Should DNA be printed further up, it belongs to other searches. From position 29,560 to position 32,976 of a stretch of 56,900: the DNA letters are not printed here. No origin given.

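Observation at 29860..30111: Pilin-like two-helix module duplicated at the N-termini of both giant proteins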

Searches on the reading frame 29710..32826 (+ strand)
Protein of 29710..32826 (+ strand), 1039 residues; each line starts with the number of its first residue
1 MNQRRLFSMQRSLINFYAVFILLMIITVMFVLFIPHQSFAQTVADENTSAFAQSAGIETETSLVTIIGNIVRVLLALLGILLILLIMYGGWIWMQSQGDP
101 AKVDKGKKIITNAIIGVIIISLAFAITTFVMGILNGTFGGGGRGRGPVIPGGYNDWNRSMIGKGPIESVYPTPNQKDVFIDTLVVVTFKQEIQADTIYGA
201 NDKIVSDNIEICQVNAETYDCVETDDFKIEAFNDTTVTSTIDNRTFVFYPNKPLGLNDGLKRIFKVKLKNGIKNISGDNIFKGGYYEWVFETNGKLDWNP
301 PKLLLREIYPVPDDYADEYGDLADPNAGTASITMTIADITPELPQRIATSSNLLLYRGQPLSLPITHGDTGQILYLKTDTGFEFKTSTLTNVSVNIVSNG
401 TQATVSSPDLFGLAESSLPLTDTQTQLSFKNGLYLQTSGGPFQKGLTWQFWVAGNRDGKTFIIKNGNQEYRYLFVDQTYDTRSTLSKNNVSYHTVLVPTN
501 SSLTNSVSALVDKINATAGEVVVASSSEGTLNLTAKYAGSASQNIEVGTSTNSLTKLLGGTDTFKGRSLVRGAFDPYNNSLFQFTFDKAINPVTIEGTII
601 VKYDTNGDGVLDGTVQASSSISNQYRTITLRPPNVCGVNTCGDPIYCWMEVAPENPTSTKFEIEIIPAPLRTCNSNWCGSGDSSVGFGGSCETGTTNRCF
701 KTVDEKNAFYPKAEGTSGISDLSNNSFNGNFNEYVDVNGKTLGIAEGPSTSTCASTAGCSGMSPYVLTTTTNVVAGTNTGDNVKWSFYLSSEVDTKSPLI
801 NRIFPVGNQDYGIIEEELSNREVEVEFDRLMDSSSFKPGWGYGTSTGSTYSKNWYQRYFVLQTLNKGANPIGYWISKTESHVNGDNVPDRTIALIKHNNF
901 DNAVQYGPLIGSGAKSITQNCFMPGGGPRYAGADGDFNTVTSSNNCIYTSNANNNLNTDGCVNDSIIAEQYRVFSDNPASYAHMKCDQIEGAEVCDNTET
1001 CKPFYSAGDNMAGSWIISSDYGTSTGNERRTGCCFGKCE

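Call 6: search_protein_families(library=pfam, proteins=[window:29710-32826:+], max_evalue=1)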
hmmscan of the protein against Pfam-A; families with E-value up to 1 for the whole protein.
window:29710-32826:+ (1039 aa): 4 families
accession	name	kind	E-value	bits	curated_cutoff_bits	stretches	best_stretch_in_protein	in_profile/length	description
PF18895.5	T4SS_pilin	-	2.7e-09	37.4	26.6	1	60-130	2-71/71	Type IV secretion system pilin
PF13205.12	Big_5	-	3.4e-05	24.9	23.6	1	166-292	7-105/105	Bacterial Ig-like domain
PF06157.16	DUF973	-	0.0075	15.9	26.4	1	16-131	14-122/309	Protein of unknown function (DUF973)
PF04956.18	TrbC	-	0.93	10.2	27.9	0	21-127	11-95/98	TrbC/VIRB2 pilin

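Call 21: find_homologous_proteins(query=window:30112-32826:+, max_evalue=0.001)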
Query window:30112-32826:+ (905 aa): 5 proteins with E <= 0.001 among 8000 candidates.
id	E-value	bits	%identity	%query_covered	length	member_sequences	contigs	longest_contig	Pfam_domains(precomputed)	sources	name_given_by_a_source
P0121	0.0e+0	2091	100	100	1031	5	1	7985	PF13205.13,PF18895.6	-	-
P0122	8.5e-289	979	52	100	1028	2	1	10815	PF13205.13,PF18895.6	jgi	-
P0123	1.7e-268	912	50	98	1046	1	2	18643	PF13205.13,PF18895.6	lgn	-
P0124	7.6e-231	787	51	87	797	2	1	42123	-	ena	-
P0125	1.0e-130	456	34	98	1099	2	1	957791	PF18895.6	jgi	-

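Call 22: find_encoding_contigs(protein=P0125, flank=10000, max_places=3)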
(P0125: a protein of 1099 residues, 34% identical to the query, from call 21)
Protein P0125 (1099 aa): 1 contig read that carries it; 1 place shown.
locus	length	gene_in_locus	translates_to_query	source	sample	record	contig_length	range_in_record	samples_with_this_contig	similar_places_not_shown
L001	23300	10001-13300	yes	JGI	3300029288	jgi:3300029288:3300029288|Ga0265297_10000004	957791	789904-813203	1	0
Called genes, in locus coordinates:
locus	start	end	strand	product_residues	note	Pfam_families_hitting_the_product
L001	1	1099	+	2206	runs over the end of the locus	PF08309:LVIVD, PF00041:fn3 (faint), PF16655:PhoD_N (faint), PF25059:FN3_DSCAM-DSCAML_C (faint), PF16656:Pur_ac_phosph_N, PF23376:Fn3_VIN3 (faint), PF16656:Pur_ac_phosph_N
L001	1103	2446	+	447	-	PF00005:ABC_tran, PF00004:AAA (faint), PF13304:AAA_21 (faint)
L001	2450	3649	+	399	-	PF12704:MacB_PCD, PF02687:FtsX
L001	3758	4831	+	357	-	-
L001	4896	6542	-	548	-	PF03816:LytR_cpsA_psr, PF13399:LytR_C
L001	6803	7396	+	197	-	PF10502:Peptidase_S26, PF00717:Peptidase_S24 (weak)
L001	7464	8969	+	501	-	PF13393:tRNA-synt_His, PF00587:tRNA-synt_2b, PF03129:HGTP_anticodon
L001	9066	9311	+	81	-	-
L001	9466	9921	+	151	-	PF09424:YqeY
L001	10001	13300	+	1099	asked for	PF18895:T4SS_pilin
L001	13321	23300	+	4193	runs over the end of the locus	PF18895:T4SS_pilin, PF00932:LTD, PF13385:Laminin_G_3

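Call 23: find_encoding_contigs(protein=P0123, flank=10000, max_places=3)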
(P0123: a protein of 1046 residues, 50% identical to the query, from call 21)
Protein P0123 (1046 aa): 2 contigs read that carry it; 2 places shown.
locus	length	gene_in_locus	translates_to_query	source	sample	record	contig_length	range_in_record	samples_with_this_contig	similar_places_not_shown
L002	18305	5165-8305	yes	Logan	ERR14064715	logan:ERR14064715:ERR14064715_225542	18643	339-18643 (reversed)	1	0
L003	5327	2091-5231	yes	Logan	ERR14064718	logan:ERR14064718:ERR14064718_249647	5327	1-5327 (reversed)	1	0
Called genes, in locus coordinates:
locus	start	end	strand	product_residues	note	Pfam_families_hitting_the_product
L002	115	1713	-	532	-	PF03816:LytR_cpsA_psr, PF13399:LytR_C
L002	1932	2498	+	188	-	PF10502:Peptidase_S26, PF00717:Peptidase_S24 (weak)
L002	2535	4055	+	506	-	PF13393:tRNA-synt_His, PF00587:tRNA-synt_2b, PF13393:tRNA-synt_His, PF03129:HGTP_anticodon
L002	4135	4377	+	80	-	-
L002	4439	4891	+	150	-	PF09424:YqeY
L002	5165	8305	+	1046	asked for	PF18895:T4SS_pilin, PF13205:Big_5 (faint)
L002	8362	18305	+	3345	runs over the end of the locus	PF18895:T4SS_pilin, PF02210:Laminin_G_2 (weak), PF13385:Laminin_G_3, PF13519:VWA_2 (weak)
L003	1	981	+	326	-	?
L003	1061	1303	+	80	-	-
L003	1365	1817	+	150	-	PF09424:YqeY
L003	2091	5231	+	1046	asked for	PF18895:T4SS_pilin, PF13205:Big_5 (faint)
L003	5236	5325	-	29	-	?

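Call 53: find_related_loci(query=A4, collection=genome_contigs, flank=10000)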
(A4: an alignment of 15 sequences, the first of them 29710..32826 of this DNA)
Query A4 (1039 aa) in genome_contigs; peptide patterns used: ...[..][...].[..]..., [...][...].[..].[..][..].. (x = any residue, [..] = any of these).
598 stretches matched a pattern (row limit reached: there are more); 581 encode a relative of the query (tblastn E <= 1e-3); the best 80 are kept; 78 distinct loci.
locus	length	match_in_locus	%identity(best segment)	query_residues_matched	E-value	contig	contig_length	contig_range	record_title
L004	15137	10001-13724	42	1-1038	0e+0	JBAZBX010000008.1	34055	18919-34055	MAG: Patescibacteria group bacterium isolate SO_2017_GW1_122 NODE_5664_length_34055_cov_3.294860_OW334_2017, whole genom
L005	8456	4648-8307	38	1-1039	6e-170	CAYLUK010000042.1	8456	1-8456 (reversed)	MAG TPA_asm: uncultured Gammaproteobacteria bacterium isolate SRP062349_co1_88 genome assembly, contig: NODE_2141_length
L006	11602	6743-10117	37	23-992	6e-166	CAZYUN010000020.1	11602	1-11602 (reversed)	MAG TPA_asm: uncultured Gammaproteobacteria bacterium isolate SRP192927_co2_823 genome assembly, contig: NODE_10427_leng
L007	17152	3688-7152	36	53-1038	1e-157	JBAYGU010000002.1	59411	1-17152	MAG: Candidatus Buchananbacteria bacterium isolate SO_2016_GW1_132 scaffold01051_OW334_2016, whole genome shotgun sequen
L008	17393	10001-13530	36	19-1038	8e-157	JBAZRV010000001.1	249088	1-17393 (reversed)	MAG: Patescibacteria group bacterium isolate SO_2017_GW1_156 NODE_383_length_249088_cov_3.417367_OW334_2017, whole genom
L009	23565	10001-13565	36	2-1038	1e-169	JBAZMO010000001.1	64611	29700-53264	MAG: Patescibacteria group bacterium isolate SO_2017_LW4_45 scaffold_1192_c1_LW137-91_2017, whole genome shotgun sequenc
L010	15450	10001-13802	35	1-1038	6e-150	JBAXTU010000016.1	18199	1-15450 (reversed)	MAG: bacterium isolate ELA643 MAG643_16, whole genome shotgun sequence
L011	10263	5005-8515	35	5-1038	9e-150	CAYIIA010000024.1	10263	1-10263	MAG TPA_asm: uncultured Gammaproteobacteria bacterium isolate ERP119705_co20_556 genome assembly, contig: NODE_7933_leng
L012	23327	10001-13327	36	1-1038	3e-146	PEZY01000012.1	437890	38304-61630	MAG: Candidatus Buchananbacteria bacterium CG10_big_fil_rev_8_21_14_0_10_33_19 CG10_8_21_14_0.10_scaffold_3_c, whole gen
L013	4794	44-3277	33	1-1038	4e-145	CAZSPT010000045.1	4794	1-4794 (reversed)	MAG TPA_asm: uncultured Gammaproteobacteria bacterium isolate SRP141376_co1_367 genome assembly, contig: NODE_28261_leng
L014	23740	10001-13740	40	1-1038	0e+0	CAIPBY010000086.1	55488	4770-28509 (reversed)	MAG: Candidatus Buchananbacteria bacterium isolate MJ120702A_bin-902 genome assembly, contig: bin-902:086/101, whole gen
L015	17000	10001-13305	34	2-1039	4e-141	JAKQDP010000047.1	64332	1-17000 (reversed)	MAG: bacterium isolate USDE_maxbin.058 k141_1061906, whole genome shotgun sequence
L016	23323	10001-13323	35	5-1039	2e-150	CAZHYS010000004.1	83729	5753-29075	MAG TPA_asm: uncultured Gammaproteobacteria bacterium isolate SRP263991_co7_334 genome assembly, contig: NODE_196_length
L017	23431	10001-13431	36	5-1038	2e-154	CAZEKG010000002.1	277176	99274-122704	MAG TPA_asm: uncultured Gammaproteobacteria bacterium isolate SRP170004_co1_594 genome assembly, contig: NODE_37_length_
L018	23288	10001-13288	35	1-1038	3e-135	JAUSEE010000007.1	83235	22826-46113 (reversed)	MAG: Candidatus Buchananbacteria bacterium isolate E14_maxbin.167 E14_k141_724261, whole genome shotgun sequence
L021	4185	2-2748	34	22-1039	4e-122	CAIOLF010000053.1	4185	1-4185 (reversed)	MAG: Candidatus Buchananbacteria bacterium isolate AlinenSediments_bin-3511 genome assembly, contig: bin-3511:53/72, who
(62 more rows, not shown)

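Call 64: search_protein_families(library=ncbifam, proteins=[window:29710-32826:+], max_evalue=0.01)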
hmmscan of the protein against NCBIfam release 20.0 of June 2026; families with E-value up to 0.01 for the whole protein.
window:29710-32826:+ (1039 aa): 1 family
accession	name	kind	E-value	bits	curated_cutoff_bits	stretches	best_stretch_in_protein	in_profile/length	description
NF045849.1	ICE_MMCAP2_0565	equivalog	1.5e-07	31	40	1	61-133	7-79/80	Mbov_0395 family pilin-like conjugal transfer protein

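Call 71: predict_structure(alignment_id=A4)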
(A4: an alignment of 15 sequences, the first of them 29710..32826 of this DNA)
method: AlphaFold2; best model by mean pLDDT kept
length: 1039 residues; sequences in the alignment: 15
mean_pLDDT: 61.2   pTM: 0.40
mean pLDDT of the five models: 61.2, 59.3, 59.1, 57.7, 55.6
residues with pLDDT >= 90: 15; 70-90: 435; 50-70: 258; < 50: 331
segments of 3 or more residues with pLDDT < 50: 1-18, 33-61, 131-169, 171-178, 307-326, 560-570, 639-643, 681-685, 768-776, 793-821, 829-875, 884-889, 896-968, 970-984, 1004-1013
pLDDT, mean of each block of 10 residues (from residue 1): 27 42 58 40 35 39 55 71 76 66 73 74 62 35 25 24 35 44 69 82 82 81 77 81 78 66 81 77 73 58 49 27 51 84 86 82 79 84 83 86 86 83 78 84 85 87 85 87 81 84 85 84 83 69 73 70 42 54 62 73 75 75 63 63 59 57 79 68 56 76 73 74 68 58 70 69 63 51 65 45 40 39 50 39 27 26 28 46 46 48 26 22 37 36 44 46 46 38 54 69 46 54 56 66
secondary structure, 60 per line:
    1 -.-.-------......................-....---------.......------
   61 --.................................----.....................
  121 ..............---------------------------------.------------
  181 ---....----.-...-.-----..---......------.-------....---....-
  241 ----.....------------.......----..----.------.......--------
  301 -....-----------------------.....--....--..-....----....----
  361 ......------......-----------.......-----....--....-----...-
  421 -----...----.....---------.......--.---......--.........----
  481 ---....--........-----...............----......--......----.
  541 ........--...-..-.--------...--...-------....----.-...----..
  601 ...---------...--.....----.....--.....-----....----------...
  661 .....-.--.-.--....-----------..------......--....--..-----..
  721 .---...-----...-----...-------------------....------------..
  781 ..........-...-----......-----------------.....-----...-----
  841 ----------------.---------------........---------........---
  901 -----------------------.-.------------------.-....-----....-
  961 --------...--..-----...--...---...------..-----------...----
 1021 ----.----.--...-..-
elements in order (helices of 4 or more, strands of 3 or more residues): H12-33 H35-38 H48-54 H63-95 H100-134 E184-187 E209-214 H229-232 E236-239 E245-249 E262-268 E286-292 E302-305 E329-333 H336-339 E345-348 E353-356 E361-366 E373-378 E390-396 E402-405 H408-411 E417-419 E426-428 E433-437 E447-453 E460-465 E468-476 E484-487 E490-497 H503-517 E522-527 E530-535 H540-544 E545-548 E567-569 E582-585 E599-603 E613-615 E618-622 E627-631 E634-638 E644-647 E658-665 H675-678 E698-703 E706-709 E719-721 E725-727 E733-735 E741-743 E763-766 E779-790 E792-794 E800-805 E823-827 E873-880 E890-897 E947-950 E956-959 E992-994 E1014-1016 E1033-1035

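Call 74: fold_search(model_id=the predicted structure, library=pdb)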
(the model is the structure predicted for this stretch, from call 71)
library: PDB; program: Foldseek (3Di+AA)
matches with E <= 10: 337; with E <= 0.001: 2
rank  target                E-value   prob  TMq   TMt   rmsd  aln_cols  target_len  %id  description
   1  4uj6                  1.3e-05  0.89  0.08  0.11  46.4       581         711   10  Structure of surface layer protein SbsC, domains 1-6 (released 2016-04-27)
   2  8opr_A                5.2e-04  0.13  0.05  0.08  36.6       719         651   12  Structure of the EA1 surface layer of Bacillus anthracis (released 2023-11-08)
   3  8pz3_A                1.9e-03  1.00  0.08  0.25   7.6       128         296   16  TssM - A USP-like DUB from B. pseudomallei (193-430) (released 2023-12-13)
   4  5d4k_B                3.6e-03  0.13  0.07  0.12  41.5       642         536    8  Crystal structure of the human polymeric Ig receptor (pIgR) ectodomain (released 2016-03-16)
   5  7jg2_E                6.8e-03  0.11  0.07  0.12  47.3       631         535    9  Secretory Immunoglobin A (SIgA) (released 2020-11-11)
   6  8ytq_B                2.9e-02  0.91  0.08  0.47  10.1       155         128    8  The structure of apoCopC from Thioalkalivibrio paradoxus (released 2024-04-24)
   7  5erp_B                3.1e-02  0.05  0.05  0.09  58.0       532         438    8  Crystal structure of human Desmocollin-2 ectodomain fragment EC2-5 (released 2016-06-15)
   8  3q2v_A                3.8e-02  0.05  0.06  0.10  66.1       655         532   10  Crystal structure of mouse E-cadherin ectodomain (released 2011-04-06)
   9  8q00_A                4.0e-02  1.00  0.07  0.25   9.7       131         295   15  TssM-Ub-PA complex - A USP-like DUB from B. pseudomallei (193-430) reacted with Ub-PA (released 2023-12-13)
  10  8ytq_C                7.3e-02  0.72  0.07  0.41  10.6       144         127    8  The structure of apoCopC from Thioalkalivibrio paradoxus (released 2024-04-24)
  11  7y6o                  8.1e-02  0.07  0.06  0.16  47.8       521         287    7  Crystal structure of sDscam Ig1-3 domains, isoform alpha25 (released 2023-05-24)
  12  2wan                  1.0e-01  0.05  0.04  0.05  28.2       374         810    9  Pullulanase from Bacillus acidopullulyticus (released 2009-05-05)
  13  8ytq_A                1.1e-01  0.66  0.07  0.42  10.2       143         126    8  The structure of apoCopC from Thioalkalivibrio paradoxus (released 2024-04-24)
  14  5erp_A                1.3e-01  0.02  0.05  0.09  59.3       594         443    7  Crystal structure of human Desmocollin-2 ectodomain fragment EC2-5 (released 2016-06-15)
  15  5lkh_A                1.4e-01  0.02  0.05  0.05  42.4       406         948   10  Cryo-EM structure of the Tc toxin TcdA1 in its pore state (obtained by flexible fitting) (released 2016-08-31)
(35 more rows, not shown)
